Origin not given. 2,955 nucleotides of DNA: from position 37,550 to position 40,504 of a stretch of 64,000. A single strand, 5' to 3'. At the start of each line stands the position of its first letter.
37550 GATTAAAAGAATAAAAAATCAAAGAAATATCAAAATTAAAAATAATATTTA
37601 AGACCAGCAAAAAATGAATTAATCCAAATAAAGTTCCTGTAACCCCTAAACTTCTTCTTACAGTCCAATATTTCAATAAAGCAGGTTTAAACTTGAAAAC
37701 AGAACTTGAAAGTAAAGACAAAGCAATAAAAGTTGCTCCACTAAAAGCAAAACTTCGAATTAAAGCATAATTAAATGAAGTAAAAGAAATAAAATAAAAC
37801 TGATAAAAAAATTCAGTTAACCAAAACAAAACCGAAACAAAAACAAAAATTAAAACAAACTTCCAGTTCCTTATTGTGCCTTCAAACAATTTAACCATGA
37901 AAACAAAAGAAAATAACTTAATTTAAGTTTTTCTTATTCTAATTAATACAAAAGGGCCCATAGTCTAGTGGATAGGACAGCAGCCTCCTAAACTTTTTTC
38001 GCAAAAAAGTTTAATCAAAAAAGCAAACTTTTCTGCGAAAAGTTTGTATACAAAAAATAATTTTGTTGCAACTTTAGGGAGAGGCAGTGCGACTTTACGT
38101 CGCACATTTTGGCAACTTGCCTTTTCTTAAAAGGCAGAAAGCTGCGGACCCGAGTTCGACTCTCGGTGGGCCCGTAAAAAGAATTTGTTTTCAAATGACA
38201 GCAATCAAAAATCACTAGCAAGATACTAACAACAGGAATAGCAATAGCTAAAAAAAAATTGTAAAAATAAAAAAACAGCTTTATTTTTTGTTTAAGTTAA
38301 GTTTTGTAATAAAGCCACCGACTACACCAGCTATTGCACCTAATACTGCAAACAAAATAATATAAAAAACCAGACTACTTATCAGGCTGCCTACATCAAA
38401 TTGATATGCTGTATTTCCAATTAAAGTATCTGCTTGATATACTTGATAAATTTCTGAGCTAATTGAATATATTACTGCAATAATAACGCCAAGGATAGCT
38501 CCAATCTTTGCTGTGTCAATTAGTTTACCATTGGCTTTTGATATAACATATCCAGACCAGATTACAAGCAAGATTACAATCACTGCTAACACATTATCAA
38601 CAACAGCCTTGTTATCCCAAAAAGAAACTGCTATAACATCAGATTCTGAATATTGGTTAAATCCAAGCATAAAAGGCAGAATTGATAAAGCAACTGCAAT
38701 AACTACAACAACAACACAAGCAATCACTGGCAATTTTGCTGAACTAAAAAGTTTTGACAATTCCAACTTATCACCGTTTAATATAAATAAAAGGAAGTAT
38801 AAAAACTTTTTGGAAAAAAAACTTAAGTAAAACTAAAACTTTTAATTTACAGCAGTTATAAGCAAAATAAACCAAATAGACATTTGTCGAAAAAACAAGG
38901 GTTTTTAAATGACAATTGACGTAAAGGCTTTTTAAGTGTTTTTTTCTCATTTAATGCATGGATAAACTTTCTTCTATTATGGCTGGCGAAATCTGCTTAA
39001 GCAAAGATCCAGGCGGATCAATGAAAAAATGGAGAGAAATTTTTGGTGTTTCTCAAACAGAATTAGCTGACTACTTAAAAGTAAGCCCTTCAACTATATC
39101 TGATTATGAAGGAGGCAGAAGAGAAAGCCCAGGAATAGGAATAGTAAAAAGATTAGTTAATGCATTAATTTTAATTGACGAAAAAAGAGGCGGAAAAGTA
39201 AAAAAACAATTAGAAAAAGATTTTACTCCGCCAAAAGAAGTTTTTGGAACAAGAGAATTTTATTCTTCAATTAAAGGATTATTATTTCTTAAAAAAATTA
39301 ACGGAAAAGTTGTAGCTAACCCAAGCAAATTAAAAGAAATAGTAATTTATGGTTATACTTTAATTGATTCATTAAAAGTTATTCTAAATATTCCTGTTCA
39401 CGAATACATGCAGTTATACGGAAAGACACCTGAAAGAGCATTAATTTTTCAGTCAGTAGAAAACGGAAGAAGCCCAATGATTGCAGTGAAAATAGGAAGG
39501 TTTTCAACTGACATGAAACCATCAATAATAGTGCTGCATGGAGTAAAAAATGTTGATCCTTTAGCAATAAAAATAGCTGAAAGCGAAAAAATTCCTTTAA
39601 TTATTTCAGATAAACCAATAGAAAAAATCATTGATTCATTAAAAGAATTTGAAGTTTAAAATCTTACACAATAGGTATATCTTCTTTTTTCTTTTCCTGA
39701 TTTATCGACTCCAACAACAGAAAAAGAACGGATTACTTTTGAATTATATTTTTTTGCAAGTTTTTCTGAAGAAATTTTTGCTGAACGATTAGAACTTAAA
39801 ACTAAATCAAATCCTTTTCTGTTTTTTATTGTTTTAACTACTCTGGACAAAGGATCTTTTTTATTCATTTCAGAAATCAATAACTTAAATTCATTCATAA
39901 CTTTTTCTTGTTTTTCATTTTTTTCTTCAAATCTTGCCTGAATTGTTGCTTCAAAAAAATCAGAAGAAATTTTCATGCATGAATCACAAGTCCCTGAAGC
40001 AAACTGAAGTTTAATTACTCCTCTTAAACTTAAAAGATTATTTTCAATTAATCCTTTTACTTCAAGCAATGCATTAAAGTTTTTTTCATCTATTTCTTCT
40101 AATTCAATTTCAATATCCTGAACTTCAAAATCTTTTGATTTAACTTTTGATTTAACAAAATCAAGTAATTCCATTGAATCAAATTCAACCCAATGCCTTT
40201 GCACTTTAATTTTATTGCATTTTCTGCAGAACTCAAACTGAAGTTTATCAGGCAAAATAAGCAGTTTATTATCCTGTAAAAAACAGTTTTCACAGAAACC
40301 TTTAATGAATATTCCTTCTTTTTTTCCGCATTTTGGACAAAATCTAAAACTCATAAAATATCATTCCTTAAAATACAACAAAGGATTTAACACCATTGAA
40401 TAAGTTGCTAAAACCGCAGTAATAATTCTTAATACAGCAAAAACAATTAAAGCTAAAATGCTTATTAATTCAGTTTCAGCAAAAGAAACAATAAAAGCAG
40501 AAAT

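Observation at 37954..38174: Exceptionally long tRNA introns filled with palindromic repeat sequence (tRNA-Arg about 149 nt, tRNA-Asp about 128 nt)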

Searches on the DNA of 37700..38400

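Call 8: search_rna_families(source=window, start=37700, end=38400, threshold=evalue, max_evalue=10, show_alignments=3)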
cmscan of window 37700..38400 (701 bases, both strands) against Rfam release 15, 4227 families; matches with E-value up to 10: 14.
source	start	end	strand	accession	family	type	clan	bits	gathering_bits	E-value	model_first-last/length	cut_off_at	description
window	37987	38050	+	RF00708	mir-450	Gene; miRNA;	-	20.4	60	1.1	1-78/78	no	mir-450 microRNA precursor family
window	37991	38024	+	RF00384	Pox_AX_element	Cis-reg;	-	19.2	60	2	1-62/62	no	Poxvirus AX element late mRNA cis-regulatory element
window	38245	38342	+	RF01212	sn2524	Gene; snRNA; snoRNA; CD-box;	-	18.1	44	5.1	1-109/109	no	Small nucleolar RNA sn2524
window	38259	38292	+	RF00109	Vimentin3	Cis-reg;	-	18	36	4.3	1-67/67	no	Vimentin 3' UTR protein-binding region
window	37946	38059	-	RF01859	Phe_leader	Cis-reg; leader;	-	17.7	55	3.4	1-125/125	no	Phenylalanine leader peptide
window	37988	38070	-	RF00404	SNORA46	Gene; snRNA; snoRNA; HACA-box;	-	16.5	80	3.4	1-135/135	no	Small nucleolar RNA SNORA46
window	37996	38041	-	RF03765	mir-2059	Gene; miRNA;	-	15.9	90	4.6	1-68/68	no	mir-2059 microRNA precursor family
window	38117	38134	-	RF01367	CRISPR-DR54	Gene; CRISPR;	-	14.9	39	7.9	9-26/37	no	CRISPR RNA direct repeat element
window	37991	38046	+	RF03653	mir-971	Gene; miRNA;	-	14.8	53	6.4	1-77/77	no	mir-971 microRNA precursor family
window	38063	38132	+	RF02538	TarB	Gene; sRNA;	-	14.5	80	6.7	1-79/79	no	Vibrio ToxT activated RNA TarB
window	37993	38044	+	RF03781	mir-4524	Gene; miRNA;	-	14.4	68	7.6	1-84/84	no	mir-4524 microRNA precursor family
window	38009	38095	-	RF01635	ceN45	Gene; snRNA; snoRNA; HACA-box;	-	14.2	60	7.1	1-128/128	no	Caenorhabditis snoRNA ceN45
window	38229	38268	+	RF01759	sucC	Cis-reg;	-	13.4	50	9.9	1-70/70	no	sucC RNA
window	38099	38167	+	RF00023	tmRNA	Gene;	CL00001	12.4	47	0.0082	1-374/374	no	transfer-messenger RNA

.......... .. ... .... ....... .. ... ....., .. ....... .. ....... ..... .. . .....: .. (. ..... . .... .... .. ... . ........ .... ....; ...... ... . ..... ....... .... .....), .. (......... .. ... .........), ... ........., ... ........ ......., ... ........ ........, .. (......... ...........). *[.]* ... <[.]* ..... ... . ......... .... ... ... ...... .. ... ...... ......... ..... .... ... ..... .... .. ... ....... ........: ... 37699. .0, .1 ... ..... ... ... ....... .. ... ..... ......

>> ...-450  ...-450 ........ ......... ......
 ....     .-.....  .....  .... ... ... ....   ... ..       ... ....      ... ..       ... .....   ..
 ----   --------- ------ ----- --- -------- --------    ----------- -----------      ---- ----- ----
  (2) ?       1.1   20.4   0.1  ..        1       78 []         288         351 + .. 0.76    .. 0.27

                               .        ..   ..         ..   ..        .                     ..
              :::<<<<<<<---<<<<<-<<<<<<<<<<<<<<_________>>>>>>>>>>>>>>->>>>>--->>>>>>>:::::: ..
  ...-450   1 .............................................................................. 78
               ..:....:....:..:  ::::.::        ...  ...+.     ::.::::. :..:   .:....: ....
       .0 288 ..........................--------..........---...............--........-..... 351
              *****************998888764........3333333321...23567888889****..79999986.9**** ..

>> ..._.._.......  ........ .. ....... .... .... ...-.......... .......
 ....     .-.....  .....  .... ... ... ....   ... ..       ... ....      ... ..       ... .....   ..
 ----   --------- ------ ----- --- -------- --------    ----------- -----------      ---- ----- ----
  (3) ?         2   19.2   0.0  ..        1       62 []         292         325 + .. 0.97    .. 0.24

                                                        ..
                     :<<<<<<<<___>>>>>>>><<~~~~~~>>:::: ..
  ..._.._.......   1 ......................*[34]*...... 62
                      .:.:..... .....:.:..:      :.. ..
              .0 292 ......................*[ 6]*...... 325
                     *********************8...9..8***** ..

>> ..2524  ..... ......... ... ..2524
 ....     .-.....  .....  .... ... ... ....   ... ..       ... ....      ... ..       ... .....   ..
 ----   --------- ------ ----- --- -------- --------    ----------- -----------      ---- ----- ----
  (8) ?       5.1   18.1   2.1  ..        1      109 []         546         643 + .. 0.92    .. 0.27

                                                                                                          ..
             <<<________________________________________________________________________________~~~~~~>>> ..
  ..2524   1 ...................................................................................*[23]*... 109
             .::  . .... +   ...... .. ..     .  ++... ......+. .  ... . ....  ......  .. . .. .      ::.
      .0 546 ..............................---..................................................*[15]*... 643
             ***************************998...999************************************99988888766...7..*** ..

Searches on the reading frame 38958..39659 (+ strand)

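Call 12: search_protein_families(library=pfam, proteins=[window:38958-39659:+])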
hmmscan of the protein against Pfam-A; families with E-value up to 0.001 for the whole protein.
window:38958-39659:+ (233 aa): 3 families
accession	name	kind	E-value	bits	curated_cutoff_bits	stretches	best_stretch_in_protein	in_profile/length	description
PF01381.28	HTH_3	-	2.4e-09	37.5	23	1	22-70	1-48/55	Helix-turn-helix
PF13560.12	HTH_31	-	1.7e-07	31.9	27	1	25-70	9-54/64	Helix-turn-helix domain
PF12844.13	HTH_19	-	3.6e-06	27.2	30.2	1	23-69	5-50/64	Helix-turn-helix domain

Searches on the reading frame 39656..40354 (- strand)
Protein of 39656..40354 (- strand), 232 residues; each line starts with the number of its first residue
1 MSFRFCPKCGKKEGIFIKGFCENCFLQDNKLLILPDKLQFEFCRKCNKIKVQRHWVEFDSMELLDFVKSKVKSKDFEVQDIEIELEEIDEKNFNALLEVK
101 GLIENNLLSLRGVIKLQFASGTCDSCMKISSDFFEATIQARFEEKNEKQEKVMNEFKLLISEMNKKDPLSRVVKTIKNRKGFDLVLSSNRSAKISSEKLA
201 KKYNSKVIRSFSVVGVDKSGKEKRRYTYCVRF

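Call 12: search_protein_families(library=pfam, proteins=[window:39656-40354:-])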
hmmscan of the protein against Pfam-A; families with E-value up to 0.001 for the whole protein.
window:39656-40354:- (232 aa): 1 family
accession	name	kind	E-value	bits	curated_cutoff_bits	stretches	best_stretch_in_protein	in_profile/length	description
PF04981.18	NMD3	-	2.8e-40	138.8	24.9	1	6-231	1-242/243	NMD3 family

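Call 27: find_homologous_proteins(query=window:39656-40354:-, max_evalue=1e-20)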
Query window:39656-40354:- (232 aa): 23 proteins with E <= 1e-20 among 386 candidates.
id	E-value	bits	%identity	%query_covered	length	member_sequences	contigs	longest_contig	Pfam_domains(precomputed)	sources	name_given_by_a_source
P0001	1.5e-144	497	100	100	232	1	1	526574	PF04981.19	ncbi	-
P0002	4.0e-106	372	72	100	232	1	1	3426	PF04981.19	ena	-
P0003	7.1e-106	371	72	99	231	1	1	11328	PF04981.19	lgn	-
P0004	3.4e-104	366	71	100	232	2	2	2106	PF04981.19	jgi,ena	-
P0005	3.8e-104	365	71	100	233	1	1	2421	PF04981.19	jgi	-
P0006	7.3e-104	364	69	100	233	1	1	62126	PF04981.19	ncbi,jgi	-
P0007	8.0e-102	358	71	99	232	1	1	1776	PF04981.19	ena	-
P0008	9.9e-101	354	69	99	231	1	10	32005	PF04981.19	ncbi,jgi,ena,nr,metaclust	ncbi:MAG: hypothetical protein COT90_02055 [Candidatus Diapherotrites archaeon CG10_big_fil_rev_8_21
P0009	9.9e-100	351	69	100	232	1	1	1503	PF04981.19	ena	-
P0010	9.9e-98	344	67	100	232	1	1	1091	PF04981.19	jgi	jgi:nonsense-mediated mRNA decay protein 3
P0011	1.5e-97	344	66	99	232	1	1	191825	PF04981.19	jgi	jgi:NMD protein affecting ribosome stability and mRNA decay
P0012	2.5e-95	337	68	99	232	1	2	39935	PF04981.19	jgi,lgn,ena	-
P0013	7.6e-93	328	63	99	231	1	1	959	PF04981.19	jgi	-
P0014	2.3e-91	324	64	100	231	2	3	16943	PF04981.19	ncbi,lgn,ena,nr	ncbi:60S ribosomal export protein NMD3 [Candidatus Micrarchaeota archaeon]|nr:60S ribosomal export p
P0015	2.6e-88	314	60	100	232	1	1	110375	PF04981.19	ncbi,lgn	-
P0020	1.1e-49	187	40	98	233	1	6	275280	PF04981.19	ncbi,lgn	-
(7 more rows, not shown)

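Call 28: find_encoding_contigs(protein=P0006, flank=10000, max_places=1)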
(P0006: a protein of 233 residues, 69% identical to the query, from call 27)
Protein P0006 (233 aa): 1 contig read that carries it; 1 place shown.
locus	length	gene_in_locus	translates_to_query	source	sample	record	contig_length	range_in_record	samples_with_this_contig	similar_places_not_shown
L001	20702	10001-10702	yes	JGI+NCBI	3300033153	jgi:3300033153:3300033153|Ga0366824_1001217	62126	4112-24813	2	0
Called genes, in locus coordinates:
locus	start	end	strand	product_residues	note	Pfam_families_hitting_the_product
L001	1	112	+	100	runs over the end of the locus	PF01022:HTH_5 (faint)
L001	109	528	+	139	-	PF26119:DUF8036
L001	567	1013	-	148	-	-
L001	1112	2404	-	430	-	PF21269:TreT_GT1, PF00534:Glycos_transf_1, PF13692:Glyco_trans_1_4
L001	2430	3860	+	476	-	PF00982:Glyco_transf_20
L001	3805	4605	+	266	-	PF02358:Trehalose_PPase, PF08282:Hydrolase_3 (weak)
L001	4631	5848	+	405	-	PF04551:GcpE, PF26540:GcpE_C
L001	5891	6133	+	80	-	PF15919:HicB_lk_antitox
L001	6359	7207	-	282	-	PF00288:GHMP_kinases_N, PF08544:GHMP_kinases_C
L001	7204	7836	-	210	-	PF13549:ATP-grasp_5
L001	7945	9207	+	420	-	PF23023:Anti-Pycsar_Apyc1, PF12706:Lactamase_B_2, PF16661:Lactamase_B_6, PF00753:Lactamase_B (weak), PF10996:Beta-Casp, PF07521:RMMBL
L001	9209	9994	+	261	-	-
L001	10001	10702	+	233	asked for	PF04981:NMD3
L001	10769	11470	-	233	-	PF01381:HTH_3 (weak), PF12844:HTH_19 (weak), PF13560:HTH_31 (weak)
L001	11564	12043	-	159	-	-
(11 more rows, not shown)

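Call 29: find_encoding_contigs(protein=P0008, flank=10000, max_places=1)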
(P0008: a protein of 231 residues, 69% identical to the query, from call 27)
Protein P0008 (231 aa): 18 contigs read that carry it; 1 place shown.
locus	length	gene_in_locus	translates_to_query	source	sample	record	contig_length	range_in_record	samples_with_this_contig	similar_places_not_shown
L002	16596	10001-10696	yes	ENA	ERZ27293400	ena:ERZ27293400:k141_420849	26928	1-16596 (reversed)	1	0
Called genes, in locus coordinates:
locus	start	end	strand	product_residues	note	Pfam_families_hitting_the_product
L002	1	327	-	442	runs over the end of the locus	-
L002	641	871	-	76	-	PF00462:Glutaredoxin, PF02798:GST_N (weak), PF05768:Glrx-like (weak), PF13417:GST_N_3, PF13409:GST_N_2 (weak)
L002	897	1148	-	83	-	PF02002:TFIIE_alpha, PF01022:HTH_5, PF13412:HTH_24, PF12840:HTH_20 (faint)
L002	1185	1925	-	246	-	PF02535:Zip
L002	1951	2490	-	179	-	PF00565:SNase, PF00932:LTD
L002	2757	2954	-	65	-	-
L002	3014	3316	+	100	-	-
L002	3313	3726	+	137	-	PF26119:DUF8036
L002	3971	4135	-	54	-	-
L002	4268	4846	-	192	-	-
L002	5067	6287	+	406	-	PF04551:GcpE, PF26540:GcpE_C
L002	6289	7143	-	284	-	PF00288:GHMP_kinases_N, PF08544:GHMP_kinases_C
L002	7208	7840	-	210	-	PF13549:ATP-grasp_5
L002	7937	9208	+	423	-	PF00753:Lactamase_B (faint), PF23023:Anti-Pycsar_Apyc1, PF12706:Lactamase_B_2, PF16661:Lactamase_B_6, PF10996:Beta-Casp, PF07521:RMMBL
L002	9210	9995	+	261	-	-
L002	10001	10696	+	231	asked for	PF04981:NMD3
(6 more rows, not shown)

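Call 30: find_encoding_contigs(protein=P0011, flank=10000, max_places=1)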
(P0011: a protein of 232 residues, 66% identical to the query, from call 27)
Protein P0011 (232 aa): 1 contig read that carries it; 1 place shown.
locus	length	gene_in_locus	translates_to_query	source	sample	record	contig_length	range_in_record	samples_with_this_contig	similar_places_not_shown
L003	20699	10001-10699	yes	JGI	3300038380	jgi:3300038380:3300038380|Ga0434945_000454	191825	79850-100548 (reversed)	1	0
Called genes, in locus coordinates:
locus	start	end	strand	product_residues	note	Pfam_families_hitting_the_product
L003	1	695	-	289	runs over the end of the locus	PF01891:CbiM, PF13190:PDGLE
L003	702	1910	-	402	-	PF21269:TreT_GT1, PF00534:Glycos_transf_1, PF20706:GT4-conflict, PF13692:Glyco_trans_1_4, PF13524:Glyco_trans_1_2 (weak)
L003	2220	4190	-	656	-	PF00982:Glyco_transf_20 (weak), PF13579:Glyco_trans_4_4, PF21269:TreT_GT1, PF13439:Glyco_transf_4, PF00534:Glycos_transf_1, PF13692:Glyco_trans_1_4, PF08282:Hydrolase_3, PF05116:S6PP (weak), +1 more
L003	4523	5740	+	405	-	PF04551:GcpE, PF26540:GcpE_C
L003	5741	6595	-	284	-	PF00288:GHMP_kinases_N, PF08544:GHMP_kinases_C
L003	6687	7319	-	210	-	PF13549:ATP-grasp_5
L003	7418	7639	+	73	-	PF15919:HicB_lk_antitox, PF21748:UPF0150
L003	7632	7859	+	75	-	PF07927:HicA_toxin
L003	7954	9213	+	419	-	PF23023:Anti-Pycsar_Apyc1, PF12706:Lactamase_B_2, PF16661:Lactamase_B_6, PF10996:Beta-Casp, PF07521:RMMBL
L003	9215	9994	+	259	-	-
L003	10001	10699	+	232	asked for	PF04981:NMD3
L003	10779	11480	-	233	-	PF01381:HTH_3, PF12844:HTH_19 (faint), PF13560:HTH_31 (weak)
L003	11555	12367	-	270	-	PF01887:SAM_HAT_N, PF20257:SAM_HAT_C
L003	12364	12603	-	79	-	-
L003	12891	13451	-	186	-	-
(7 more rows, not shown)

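Call 32: find_encoding_contigs(protein=P0012, flank=10000, max_places=1)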
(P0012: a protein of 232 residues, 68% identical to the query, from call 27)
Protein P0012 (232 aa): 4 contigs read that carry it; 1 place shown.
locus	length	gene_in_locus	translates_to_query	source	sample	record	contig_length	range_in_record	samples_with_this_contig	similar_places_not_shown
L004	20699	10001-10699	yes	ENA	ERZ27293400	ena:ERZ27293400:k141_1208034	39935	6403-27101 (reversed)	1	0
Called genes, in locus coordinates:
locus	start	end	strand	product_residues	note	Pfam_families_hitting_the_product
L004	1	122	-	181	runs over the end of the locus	-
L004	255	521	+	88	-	-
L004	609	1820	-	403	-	PF21269:TreT_GT1, PF00534:Glycos_transf_1, PF13692:Glyco_trans_1_4, PF13524:Glyco_trans_1_2 (faint)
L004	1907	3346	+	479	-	PF00982:Glyco_transf_20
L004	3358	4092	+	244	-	PF02358:Trehalose_PPase, PF08282:Hydrolase_3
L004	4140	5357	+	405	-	PF04551:GcpE, PF26540:GcpE_C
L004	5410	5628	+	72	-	PF15919:HicB_lk_antitox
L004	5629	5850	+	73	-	PF07927:HicA_toxin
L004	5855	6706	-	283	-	PF00288:GHMP_kinases_N, PF08544:GHMP_kinases_C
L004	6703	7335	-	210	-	PF13549:ATP-grasp_5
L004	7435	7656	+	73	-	PF15919:HicB_lk_antitox, PF21748:UPF0150 (weak)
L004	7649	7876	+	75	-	PF07927:HicA_toxin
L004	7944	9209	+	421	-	PF23023:Anti-Pycsar_Apyc1, PF12706:Lactamase_B_2, PF16661:Lactamase_B_6, PF10996:Beta-Casp, PF07521:RMMBL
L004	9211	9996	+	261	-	-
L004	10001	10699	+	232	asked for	PF04981:NMD3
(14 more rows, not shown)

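Call 33: find_encoding_contigs(protein=P0015, flank=10000, max_places=1)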
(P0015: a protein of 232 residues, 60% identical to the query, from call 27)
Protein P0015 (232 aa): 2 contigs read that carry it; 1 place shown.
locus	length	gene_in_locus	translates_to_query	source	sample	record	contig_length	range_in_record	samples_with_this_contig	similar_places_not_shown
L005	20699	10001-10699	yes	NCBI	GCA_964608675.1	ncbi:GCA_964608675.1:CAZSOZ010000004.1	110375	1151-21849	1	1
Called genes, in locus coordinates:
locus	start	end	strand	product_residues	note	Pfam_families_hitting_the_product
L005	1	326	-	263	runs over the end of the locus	PF00565:SNase, PF00932:LTD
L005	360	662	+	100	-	-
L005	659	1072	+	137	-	PF26119:DUF8036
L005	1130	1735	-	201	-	PF02151:UVR (faint)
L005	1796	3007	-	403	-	PF21269:TreT_GT1, PF20706:GT4-conflict (weak), PF00534:Glycos_transf_1, PF13692:Glyco_trans_1_4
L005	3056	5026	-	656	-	PF13439:Glyco_transf_4, PF13579:Glyco_trans_4_4 (faint), PF00982:Glyco_transf_20 (weak), PF21269:TreT_GT1, PF00534:Glycos_transf_1, PF13692:Glyco_trans_1_4, PF08282:Hydrolase_3, PF05116:S6PP (weak)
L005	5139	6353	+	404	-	PF04551:GcpE, PF26540:GcpE_C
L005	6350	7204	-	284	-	PF00288:GHMP_kinases_N, PF08544:GHMP_kinases_C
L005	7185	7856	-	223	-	PF13549:ATP-grasp_5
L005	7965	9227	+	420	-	PF23023:Anti-Pycsar_Apyc1, PF00753:Lactamase_B (weak), PF12706:Lactamase_B_2, PF16661:Lactamase_B_6, PF10996:Beta-Casp, PF07521:RMMBL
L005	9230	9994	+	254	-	-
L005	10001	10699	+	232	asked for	PF04981:NMD3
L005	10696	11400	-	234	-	PF01381:HTH_3 (weak), PF12844:HTH_19 (weak), PF13560:HTH_31 (weak)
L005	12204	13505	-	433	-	PF01071:GARS_A, PF02843:GARS_C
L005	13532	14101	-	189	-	-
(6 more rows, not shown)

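Call 34: find_encoding_contigs(protein=P0020, flank=10000, max_places=1)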
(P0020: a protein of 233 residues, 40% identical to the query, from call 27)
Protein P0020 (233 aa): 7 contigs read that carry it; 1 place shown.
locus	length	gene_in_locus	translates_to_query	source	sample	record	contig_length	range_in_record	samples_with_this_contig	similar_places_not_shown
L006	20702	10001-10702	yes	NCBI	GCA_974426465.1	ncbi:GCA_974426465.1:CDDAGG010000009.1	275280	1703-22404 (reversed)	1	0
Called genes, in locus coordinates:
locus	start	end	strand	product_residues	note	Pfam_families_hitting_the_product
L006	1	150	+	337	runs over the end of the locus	PF01368:DHH, PF02272:DHHA1 (weak)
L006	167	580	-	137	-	-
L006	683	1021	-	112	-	-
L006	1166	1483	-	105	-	PF10764:Gin (weak)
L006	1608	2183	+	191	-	-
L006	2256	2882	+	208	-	PF04493:Endonuclease_5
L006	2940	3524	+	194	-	PF01965:DJ-1_PfpI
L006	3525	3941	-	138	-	PF28505:DUF1699_N (weak), PF25787:HTH_SB (weak)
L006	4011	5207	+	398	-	PF00926:DHBP_synthase, PF00925:GTP_cyclohydro2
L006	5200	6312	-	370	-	-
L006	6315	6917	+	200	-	-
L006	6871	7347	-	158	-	PF01862:PvlArgDC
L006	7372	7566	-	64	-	-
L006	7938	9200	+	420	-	PF23023:Anti-Pycsar_Apyc1, PF12706:Lactamase_B_2, PF16661:Lactamase_B_6, PF00753:Lactamase_B (weak), PF10996:Beta-Casp, PF07521:RMMBL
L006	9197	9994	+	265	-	-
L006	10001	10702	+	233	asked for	PF04981:NMD3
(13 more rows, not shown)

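Call 35: find_encoding_contigs(protein=P0014, flank=10000, max_places=1)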
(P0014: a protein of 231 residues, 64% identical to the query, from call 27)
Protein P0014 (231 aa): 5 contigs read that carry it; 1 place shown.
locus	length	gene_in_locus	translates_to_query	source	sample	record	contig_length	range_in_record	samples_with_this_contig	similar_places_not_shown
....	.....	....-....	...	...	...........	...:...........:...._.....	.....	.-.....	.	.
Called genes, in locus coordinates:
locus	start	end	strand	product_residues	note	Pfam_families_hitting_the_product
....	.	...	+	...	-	?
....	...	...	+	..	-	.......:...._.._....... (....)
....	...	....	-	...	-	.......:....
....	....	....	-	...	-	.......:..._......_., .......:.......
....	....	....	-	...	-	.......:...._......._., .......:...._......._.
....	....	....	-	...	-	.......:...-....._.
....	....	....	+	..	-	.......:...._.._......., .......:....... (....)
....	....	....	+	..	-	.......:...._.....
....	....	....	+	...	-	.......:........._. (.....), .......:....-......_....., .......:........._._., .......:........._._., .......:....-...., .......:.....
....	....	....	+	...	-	-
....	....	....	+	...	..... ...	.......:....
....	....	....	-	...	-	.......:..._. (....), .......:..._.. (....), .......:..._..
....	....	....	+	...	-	-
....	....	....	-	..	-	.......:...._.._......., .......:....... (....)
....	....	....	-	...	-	-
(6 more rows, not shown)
